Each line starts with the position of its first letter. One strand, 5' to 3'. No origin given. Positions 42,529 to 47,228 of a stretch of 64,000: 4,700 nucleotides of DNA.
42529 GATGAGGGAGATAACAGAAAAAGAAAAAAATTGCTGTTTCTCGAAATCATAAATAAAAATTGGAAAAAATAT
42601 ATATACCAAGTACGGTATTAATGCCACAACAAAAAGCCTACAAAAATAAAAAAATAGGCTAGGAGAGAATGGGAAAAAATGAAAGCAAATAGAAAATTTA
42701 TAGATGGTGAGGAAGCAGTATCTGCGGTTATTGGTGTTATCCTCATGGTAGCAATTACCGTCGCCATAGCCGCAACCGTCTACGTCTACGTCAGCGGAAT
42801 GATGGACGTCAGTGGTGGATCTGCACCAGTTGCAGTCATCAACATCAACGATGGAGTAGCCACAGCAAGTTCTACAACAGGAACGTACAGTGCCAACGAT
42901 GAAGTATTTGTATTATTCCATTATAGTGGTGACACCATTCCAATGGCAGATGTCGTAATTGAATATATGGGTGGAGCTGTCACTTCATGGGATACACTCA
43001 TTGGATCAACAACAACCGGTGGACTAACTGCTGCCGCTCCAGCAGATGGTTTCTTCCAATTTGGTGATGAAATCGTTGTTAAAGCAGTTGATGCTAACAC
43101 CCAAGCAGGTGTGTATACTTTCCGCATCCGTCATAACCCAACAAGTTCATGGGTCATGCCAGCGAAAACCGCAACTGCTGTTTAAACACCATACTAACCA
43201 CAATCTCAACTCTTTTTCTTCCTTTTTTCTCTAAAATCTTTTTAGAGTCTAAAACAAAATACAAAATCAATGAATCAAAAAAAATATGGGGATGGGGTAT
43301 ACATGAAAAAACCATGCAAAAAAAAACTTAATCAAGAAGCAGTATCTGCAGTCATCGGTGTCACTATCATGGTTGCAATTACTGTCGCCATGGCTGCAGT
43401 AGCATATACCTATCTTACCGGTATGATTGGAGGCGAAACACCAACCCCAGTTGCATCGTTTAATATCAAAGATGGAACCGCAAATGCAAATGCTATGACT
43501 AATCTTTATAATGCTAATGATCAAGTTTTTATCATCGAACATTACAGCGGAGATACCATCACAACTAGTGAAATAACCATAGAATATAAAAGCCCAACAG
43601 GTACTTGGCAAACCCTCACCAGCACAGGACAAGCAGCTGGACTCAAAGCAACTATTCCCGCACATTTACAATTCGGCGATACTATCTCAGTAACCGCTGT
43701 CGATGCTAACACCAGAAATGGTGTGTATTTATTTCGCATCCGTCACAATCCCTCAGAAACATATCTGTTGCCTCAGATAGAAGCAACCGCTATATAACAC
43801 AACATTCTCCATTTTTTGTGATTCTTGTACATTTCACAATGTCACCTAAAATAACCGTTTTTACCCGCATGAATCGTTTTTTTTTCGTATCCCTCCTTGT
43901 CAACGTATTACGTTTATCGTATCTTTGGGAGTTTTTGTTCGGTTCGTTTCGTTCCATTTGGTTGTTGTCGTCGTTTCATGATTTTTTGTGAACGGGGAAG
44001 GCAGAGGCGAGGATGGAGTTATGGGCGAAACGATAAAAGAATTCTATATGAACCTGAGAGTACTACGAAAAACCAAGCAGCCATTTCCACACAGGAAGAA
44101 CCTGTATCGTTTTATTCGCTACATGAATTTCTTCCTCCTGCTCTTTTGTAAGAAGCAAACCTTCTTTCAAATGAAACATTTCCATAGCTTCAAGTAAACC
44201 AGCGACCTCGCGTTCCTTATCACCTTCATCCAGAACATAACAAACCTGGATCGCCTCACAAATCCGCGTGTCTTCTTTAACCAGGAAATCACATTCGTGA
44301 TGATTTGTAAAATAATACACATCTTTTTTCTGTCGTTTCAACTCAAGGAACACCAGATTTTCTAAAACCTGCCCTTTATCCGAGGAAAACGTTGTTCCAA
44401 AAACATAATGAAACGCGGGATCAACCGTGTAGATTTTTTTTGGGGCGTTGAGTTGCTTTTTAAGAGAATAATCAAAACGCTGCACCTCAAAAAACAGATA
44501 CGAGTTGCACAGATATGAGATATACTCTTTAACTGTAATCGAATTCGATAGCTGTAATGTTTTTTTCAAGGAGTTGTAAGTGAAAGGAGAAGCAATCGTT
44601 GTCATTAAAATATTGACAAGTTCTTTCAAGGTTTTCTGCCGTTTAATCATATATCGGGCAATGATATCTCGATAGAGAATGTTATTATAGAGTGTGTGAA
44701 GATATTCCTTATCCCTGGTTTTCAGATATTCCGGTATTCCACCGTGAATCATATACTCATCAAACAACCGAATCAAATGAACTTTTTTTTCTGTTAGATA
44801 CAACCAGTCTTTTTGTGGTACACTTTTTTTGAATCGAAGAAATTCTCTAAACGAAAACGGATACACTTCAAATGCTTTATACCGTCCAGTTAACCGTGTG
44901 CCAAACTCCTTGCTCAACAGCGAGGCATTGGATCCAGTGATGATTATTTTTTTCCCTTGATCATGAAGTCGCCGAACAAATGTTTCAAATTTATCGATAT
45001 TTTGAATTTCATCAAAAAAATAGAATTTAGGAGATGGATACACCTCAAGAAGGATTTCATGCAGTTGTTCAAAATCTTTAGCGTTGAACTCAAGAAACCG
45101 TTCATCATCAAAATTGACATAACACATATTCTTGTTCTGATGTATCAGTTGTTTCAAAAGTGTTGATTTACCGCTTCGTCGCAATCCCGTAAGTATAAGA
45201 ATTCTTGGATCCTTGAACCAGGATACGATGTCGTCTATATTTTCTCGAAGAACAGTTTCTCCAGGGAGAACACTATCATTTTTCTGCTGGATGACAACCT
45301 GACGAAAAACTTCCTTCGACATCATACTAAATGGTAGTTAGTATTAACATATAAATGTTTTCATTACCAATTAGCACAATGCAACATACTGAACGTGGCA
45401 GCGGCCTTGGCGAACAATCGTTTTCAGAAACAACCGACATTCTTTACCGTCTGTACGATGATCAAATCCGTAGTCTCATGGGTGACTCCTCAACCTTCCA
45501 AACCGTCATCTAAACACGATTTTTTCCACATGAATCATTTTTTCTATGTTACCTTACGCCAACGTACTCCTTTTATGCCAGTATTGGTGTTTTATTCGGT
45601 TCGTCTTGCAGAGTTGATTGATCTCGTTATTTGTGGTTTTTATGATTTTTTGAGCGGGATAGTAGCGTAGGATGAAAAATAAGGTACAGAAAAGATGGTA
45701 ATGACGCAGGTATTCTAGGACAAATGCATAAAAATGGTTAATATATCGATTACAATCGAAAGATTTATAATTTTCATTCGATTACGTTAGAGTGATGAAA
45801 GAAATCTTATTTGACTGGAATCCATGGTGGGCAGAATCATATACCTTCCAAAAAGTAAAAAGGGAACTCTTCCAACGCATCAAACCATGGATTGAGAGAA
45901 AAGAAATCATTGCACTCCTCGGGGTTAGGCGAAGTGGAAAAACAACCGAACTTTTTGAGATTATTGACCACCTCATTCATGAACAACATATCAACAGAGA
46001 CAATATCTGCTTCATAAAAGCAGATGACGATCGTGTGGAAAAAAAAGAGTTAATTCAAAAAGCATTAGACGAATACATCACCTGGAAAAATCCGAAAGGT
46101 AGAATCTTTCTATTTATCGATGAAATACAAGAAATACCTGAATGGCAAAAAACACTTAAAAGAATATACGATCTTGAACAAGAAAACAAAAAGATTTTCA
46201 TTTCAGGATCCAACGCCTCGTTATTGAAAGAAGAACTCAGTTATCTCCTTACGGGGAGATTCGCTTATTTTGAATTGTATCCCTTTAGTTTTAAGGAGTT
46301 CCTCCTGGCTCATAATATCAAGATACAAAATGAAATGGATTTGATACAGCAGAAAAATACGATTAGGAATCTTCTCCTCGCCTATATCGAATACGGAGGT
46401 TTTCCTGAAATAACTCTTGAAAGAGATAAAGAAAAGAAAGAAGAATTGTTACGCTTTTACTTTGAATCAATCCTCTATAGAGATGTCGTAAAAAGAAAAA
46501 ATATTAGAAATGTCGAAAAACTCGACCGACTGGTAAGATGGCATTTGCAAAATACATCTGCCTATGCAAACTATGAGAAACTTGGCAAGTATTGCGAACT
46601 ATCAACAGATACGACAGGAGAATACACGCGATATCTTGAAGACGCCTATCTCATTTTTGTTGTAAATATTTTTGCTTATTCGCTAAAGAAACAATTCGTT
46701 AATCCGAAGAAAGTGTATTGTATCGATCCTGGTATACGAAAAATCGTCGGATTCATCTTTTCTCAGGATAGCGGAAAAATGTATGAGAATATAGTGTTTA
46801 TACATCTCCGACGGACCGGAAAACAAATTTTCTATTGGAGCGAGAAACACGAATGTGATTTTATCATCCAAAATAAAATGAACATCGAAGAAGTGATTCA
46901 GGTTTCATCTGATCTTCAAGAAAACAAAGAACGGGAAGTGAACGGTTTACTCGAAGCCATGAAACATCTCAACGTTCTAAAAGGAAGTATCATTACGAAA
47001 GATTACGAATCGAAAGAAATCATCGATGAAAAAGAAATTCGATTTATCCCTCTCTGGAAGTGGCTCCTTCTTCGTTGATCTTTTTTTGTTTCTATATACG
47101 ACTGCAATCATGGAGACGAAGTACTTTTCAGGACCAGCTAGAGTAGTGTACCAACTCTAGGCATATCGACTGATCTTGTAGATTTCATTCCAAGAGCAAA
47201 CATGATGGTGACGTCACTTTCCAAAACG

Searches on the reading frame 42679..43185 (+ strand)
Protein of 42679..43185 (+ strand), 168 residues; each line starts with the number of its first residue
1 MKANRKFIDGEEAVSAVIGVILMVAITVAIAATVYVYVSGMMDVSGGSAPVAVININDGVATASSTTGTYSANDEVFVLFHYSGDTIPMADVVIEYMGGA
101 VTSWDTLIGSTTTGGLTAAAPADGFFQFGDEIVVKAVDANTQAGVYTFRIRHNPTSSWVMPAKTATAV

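Call 15: search_protein_families(library=pfam, proteins=[window:42679-43185:+], max_evalue=0.001)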
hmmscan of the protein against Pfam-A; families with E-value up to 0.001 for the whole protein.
window:42679-43185:+ (168 aa): 1 family
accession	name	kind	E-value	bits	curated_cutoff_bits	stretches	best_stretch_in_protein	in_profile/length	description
PF07790.16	Pilin_N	-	3.2e-13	50.8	25.2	1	12-95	1-72/78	Archaeal Type IV pilin, N-terminal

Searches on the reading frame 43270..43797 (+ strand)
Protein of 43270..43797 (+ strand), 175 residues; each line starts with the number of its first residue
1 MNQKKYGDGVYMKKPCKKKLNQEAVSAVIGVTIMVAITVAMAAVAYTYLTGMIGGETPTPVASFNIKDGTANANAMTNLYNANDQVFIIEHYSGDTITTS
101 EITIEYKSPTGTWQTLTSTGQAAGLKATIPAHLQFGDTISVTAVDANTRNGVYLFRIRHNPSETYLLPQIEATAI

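Call 15: search_protein_families(library=pfam, proteins=[window:43270-43797:+], max_evalue=0.001)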
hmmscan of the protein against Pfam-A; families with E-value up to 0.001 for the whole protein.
window:43270-43797:+ (175 aa): 1 family
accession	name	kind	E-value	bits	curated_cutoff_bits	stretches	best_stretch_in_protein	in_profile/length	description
PF07790.16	Pilin_N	-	6.9e-14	52.9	25.2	1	23-107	1-74/78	Archaeal Type IV pilin, N-terminal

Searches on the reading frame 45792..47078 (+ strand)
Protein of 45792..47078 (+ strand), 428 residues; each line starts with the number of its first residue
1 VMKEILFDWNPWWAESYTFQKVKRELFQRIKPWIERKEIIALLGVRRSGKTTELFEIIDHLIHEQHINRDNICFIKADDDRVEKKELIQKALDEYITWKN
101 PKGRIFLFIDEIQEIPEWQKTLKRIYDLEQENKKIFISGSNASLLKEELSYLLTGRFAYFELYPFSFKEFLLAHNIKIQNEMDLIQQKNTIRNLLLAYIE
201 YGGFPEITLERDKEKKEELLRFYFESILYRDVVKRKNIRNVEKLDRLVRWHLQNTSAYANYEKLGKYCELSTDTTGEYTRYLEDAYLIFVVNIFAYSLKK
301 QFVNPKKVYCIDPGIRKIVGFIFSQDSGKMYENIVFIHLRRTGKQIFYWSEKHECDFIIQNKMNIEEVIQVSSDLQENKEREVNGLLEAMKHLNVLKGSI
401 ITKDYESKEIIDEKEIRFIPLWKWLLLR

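Call 15: search_protein_families(library=pfam, proteins=[window:45792-47078:+], max_evalue=0.001)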
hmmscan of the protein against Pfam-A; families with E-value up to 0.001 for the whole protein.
window:45792-47078:+ (428 aa): 2 families
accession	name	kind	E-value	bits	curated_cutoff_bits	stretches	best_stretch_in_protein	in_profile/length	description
PF13173.12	AAA_14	-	1e-33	116.5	27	1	37-171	2-129/129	AAA domain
PF13635.12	DUF4143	-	7.5e-23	81.5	28.1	1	230-364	2-150/160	Domain of unknown function (DUF4143)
